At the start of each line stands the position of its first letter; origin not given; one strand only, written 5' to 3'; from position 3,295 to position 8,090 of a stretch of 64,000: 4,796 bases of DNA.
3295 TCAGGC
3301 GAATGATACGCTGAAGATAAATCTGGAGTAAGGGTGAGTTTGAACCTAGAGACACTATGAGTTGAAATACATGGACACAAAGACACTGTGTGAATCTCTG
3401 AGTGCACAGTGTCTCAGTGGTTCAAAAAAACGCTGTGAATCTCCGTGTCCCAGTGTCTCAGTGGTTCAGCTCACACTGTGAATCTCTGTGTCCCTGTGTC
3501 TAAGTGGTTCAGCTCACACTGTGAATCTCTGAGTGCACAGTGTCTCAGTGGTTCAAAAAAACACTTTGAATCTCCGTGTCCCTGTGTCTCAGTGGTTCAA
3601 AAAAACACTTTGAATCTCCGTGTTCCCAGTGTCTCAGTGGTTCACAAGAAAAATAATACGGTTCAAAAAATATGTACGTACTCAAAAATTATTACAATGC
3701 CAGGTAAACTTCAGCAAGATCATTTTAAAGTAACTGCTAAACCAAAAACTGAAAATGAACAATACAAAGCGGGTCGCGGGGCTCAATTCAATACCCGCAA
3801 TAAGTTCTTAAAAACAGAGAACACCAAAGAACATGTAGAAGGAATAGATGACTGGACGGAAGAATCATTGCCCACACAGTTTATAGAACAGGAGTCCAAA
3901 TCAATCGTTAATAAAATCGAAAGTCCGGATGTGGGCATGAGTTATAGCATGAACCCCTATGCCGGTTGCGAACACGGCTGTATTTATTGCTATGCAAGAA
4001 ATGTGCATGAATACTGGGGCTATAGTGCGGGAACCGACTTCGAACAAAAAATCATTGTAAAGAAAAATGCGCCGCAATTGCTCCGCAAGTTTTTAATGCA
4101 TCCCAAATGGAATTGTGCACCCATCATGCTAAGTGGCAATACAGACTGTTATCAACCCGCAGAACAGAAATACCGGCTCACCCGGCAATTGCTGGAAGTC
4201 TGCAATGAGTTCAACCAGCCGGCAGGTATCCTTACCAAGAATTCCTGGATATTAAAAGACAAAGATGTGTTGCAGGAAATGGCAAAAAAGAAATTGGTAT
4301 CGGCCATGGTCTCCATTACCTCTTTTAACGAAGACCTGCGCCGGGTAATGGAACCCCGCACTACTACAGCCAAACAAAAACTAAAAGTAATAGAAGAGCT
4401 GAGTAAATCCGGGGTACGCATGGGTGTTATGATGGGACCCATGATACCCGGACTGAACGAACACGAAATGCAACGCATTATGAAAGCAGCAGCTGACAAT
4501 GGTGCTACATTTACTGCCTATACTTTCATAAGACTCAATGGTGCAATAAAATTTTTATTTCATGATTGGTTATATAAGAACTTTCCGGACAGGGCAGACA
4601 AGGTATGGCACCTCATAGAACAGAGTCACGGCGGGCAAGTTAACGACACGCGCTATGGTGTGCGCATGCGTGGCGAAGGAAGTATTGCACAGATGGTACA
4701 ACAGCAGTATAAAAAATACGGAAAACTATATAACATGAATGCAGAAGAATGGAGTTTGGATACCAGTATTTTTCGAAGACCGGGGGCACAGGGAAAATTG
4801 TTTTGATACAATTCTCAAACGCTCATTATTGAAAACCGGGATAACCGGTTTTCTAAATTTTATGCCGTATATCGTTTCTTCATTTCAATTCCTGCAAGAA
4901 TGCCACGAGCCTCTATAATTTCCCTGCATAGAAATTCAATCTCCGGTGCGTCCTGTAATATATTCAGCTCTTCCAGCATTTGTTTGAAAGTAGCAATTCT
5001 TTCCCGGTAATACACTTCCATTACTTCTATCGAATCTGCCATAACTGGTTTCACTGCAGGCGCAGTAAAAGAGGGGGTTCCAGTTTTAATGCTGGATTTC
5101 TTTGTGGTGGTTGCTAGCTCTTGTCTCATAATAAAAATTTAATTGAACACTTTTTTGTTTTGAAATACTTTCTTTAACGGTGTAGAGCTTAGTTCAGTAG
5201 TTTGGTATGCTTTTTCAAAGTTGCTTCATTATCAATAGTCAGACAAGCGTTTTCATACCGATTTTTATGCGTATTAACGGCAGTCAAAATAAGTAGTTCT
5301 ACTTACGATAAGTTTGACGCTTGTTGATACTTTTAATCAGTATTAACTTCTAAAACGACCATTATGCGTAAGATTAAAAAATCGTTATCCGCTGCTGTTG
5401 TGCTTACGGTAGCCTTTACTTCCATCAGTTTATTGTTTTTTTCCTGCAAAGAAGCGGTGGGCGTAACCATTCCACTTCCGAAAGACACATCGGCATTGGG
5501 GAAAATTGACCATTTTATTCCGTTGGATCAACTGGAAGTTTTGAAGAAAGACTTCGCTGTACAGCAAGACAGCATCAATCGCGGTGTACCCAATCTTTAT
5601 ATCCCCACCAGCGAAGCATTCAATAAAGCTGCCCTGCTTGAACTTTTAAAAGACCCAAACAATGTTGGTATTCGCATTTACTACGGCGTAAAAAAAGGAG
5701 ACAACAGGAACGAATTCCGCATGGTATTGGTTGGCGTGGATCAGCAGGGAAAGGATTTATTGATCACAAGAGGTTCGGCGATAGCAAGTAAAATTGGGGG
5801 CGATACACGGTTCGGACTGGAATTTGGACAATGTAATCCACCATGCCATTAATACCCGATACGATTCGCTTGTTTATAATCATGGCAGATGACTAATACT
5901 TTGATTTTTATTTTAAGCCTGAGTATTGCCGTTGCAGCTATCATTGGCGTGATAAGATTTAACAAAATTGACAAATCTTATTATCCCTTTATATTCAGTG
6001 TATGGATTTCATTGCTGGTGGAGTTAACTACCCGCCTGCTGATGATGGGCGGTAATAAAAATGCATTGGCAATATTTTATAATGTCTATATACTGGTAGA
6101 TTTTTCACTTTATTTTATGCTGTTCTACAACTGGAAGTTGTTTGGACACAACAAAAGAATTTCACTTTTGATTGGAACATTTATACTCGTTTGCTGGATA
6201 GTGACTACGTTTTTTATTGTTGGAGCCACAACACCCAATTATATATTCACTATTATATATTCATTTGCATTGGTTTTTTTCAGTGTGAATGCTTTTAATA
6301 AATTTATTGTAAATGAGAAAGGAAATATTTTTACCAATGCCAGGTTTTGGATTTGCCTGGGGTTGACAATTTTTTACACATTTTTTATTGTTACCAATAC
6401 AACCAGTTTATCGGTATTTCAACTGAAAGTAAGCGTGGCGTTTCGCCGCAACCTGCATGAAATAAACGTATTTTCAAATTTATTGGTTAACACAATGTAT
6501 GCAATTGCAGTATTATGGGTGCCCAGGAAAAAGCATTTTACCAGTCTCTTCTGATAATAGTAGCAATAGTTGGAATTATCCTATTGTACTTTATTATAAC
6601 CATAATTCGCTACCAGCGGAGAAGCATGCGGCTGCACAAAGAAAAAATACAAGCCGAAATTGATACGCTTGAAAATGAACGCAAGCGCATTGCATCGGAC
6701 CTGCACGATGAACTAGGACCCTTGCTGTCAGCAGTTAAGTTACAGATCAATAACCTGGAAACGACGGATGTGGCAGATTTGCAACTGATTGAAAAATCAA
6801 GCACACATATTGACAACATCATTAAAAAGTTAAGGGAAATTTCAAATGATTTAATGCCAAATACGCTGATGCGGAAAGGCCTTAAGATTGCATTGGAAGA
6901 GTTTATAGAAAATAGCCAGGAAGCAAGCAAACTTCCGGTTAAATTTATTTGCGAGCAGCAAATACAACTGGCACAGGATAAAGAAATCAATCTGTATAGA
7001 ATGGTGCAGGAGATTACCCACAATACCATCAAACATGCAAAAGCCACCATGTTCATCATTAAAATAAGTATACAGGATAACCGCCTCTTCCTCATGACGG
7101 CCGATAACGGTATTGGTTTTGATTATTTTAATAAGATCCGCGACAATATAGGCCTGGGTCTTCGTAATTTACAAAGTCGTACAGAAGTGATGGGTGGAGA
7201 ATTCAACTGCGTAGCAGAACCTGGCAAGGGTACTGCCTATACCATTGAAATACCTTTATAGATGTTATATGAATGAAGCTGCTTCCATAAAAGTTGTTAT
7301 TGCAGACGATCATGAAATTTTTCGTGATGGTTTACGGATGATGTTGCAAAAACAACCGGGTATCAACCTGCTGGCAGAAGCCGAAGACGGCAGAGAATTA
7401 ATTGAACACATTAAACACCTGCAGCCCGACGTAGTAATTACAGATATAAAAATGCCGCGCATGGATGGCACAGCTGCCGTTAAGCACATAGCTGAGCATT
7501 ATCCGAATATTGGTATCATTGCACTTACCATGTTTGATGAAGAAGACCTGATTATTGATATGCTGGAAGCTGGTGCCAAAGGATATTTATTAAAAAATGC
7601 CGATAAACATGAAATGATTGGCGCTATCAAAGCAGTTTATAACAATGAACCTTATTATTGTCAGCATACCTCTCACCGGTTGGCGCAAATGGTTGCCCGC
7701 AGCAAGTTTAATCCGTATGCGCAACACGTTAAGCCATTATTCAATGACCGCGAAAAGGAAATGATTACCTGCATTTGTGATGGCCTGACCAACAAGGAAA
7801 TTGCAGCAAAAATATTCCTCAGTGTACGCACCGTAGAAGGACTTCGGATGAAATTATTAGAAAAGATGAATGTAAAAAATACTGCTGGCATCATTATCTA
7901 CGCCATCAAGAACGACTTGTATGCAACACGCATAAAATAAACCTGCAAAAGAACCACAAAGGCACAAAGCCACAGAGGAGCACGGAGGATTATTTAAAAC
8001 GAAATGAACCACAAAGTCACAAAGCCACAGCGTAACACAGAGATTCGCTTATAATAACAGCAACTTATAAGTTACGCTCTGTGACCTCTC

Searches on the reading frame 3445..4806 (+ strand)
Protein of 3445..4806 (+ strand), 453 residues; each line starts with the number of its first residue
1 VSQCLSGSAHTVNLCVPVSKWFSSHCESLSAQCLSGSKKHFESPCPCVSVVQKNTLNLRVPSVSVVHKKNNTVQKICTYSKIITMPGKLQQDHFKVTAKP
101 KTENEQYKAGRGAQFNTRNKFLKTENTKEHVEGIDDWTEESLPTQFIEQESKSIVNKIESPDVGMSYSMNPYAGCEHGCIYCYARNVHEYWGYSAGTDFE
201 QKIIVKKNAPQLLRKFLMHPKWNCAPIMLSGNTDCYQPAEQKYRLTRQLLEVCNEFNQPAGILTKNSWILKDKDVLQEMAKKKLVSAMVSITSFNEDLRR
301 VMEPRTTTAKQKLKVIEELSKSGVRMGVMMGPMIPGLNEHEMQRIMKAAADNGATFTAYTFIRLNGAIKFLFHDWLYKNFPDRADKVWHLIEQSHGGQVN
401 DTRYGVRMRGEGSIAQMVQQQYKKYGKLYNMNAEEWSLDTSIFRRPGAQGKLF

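Call 12: search_protein_families(library=pfam, proteins=[window:3445-4806:+], max_evalue=0.001)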
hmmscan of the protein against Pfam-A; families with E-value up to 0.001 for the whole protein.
window:3445-4806:+ (453 aa): 2 families
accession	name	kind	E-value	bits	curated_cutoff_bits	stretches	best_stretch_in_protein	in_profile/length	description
PF04055.27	Radical_SAM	-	3.1e-17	63.7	29.5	1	169-347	1-164/166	Radical SAM superfamily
PF19238.5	Radical_SAM_2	-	0.00037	20.6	26.7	0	271-341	65-132/151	Radical SAM-like domain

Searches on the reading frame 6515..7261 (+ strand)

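Call 12: search_protein_families(library=pfam, proteins=[window:6515-7261:+], max_evalue=0.001)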
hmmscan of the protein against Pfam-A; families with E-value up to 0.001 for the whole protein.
window:6515-7261:+ (248 aa): 2 families
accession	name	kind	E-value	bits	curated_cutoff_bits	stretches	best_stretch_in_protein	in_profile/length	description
PF02518.31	HATPase_c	-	5.2e-11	43.4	26.4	1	156-248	2-109/111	Histidine kinase-, DNA gyrase B-, and HSP90-like ATPase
PF07730.19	HisKA_3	-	2.1e-08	35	24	1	55-117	1-67/68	Histidine kinase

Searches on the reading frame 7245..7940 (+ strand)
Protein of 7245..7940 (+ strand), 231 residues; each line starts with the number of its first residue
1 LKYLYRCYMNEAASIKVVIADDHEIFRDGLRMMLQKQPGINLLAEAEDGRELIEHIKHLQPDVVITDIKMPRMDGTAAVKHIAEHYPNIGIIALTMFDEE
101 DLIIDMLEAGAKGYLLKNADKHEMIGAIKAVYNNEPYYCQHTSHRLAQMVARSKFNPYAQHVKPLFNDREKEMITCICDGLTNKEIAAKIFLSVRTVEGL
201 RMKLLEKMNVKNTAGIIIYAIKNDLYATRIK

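Call 12: search_protein_families(library=pfam, proteins=[window:7245-7940:+], max_evalue=0.001)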
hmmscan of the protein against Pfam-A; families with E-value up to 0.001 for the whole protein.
window:7245-7940:+ (231 aa): 2 families
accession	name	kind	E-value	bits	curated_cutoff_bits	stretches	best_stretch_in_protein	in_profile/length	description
PF00072.30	Response_reg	-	2.5e-28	98.9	30.2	1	17-128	1-110/111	Response regulator receiver domain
PF00196.25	GerE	-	9.5e-13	48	23.5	1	168-220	5-57/57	Bacterial regulatory proteins, luxR family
